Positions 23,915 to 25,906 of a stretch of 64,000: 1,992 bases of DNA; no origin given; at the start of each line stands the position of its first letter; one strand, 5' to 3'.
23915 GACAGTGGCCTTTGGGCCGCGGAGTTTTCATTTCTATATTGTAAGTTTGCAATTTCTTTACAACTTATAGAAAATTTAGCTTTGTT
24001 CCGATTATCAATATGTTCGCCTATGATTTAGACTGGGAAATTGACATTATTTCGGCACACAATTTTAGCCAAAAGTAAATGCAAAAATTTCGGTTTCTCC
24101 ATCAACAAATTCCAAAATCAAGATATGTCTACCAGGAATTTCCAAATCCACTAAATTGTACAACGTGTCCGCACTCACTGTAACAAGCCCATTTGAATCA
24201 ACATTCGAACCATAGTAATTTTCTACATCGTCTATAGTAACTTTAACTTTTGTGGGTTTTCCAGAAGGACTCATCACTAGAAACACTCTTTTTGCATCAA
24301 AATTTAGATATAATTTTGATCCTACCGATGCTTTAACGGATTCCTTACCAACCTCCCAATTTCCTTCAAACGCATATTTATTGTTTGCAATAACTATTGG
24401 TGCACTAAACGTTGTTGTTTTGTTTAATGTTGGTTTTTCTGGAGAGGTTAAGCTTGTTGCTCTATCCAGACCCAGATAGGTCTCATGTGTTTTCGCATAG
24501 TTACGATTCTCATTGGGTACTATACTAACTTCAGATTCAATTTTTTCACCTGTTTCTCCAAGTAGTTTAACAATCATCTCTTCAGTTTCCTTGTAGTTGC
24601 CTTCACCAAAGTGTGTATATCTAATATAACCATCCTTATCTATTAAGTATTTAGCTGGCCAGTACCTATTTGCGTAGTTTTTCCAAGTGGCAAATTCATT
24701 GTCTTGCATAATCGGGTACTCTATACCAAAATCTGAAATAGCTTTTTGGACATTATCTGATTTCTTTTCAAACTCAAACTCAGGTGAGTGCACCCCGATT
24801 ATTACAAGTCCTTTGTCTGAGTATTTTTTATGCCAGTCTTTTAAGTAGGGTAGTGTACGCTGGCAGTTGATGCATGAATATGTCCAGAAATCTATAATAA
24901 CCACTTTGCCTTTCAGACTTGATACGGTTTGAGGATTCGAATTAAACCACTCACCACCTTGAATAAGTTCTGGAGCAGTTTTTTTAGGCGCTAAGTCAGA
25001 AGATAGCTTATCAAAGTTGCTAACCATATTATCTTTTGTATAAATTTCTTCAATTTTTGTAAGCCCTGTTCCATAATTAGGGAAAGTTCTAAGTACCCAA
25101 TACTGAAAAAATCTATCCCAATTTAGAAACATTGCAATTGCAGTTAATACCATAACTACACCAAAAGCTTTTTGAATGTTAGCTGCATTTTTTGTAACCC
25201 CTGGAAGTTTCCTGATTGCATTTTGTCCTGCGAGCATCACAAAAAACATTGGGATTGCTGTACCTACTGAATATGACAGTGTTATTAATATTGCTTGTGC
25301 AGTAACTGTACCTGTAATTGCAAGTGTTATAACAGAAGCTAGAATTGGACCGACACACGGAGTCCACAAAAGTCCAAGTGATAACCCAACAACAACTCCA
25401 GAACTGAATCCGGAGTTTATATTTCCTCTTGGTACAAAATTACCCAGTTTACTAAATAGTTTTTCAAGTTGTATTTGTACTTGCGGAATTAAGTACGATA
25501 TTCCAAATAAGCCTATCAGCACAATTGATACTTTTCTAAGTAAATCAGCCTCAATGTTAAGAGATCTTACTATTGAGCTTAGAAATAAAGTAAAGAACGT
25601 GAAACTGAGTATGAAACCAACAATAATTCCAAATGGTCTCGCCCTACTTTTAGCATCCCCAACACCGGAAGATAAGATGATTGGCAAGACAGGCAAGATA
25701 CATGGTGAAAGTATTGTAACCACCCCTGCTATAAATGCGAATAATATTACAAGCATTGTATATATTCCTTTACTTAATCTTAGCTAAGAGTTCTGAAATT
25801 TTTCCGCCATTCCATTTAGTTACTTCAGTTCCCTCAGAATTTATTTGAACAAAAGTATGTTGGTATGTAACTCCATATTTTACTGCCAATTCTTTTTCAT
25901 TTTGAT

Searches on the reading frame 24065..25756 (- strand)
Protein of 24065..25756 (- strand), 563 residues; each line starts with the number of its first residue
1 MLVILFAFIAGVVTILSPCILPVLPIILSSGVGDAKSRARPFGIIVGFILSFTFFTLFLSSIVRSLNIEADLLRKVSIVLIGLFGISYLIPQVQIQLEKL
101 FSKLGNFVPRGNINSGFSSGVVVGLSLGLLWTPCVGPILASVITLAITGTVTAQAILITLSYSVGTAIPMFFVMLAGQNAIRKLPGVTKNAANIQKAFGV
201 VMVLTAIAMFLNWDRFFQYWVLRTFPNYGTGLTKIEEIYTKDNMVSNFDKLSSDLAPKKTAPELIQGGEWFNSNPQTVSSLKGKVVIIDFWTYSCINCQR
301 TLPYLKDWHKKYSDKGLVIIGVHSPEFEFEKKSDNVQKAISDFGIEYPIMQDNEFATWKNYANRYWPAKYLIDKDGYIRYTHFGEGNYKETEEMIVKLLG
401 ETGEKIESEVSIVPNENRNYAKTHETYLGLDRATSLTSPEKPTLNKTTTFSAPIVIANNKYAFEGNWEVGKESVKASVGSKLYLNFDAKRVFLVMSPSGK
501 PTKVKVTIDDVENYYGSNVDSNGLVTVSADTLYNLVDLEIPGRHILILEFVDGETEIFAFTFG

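Call 63: search_protein_families(library=pfam, proteins=[window:24065-25756:-], max_evalue=0.00001)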
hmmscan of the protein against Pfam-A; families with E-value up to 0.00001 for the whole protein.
window:24065-25756:- (563 aa): 6 families
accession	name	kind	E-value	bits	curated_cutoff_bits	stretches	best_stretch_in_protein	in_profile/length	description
PF17991.7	Thioredoxin_10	-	5.7e-33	114.9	27.1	1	423-563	1-142/142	Thioredoxin like C-terminal domain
PF00578.27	AhpC-TSA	-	5.6e-14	52.6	26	1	273-380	15-123/124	AhpC/TSA family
PF08534.16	Redoxin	-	7.4e-13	49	26.6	1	273-389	18-139/148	Redoxin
PF02683.22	DsbD_TM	-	5.5e-12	45.9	27.1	1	2-210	3-215/219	Cytochrome C biogenesis protein transmembrane domain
PF13905.12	Thioredoxin_8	-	3.6e-11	43.7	27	1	283-378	1-94/94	Thioredoxin-like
PF13386.12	DsbD_2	-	9.2e-09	35.9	24.9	1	7-207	2-198/199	Cytochrome C biogenesis protein transmembrane region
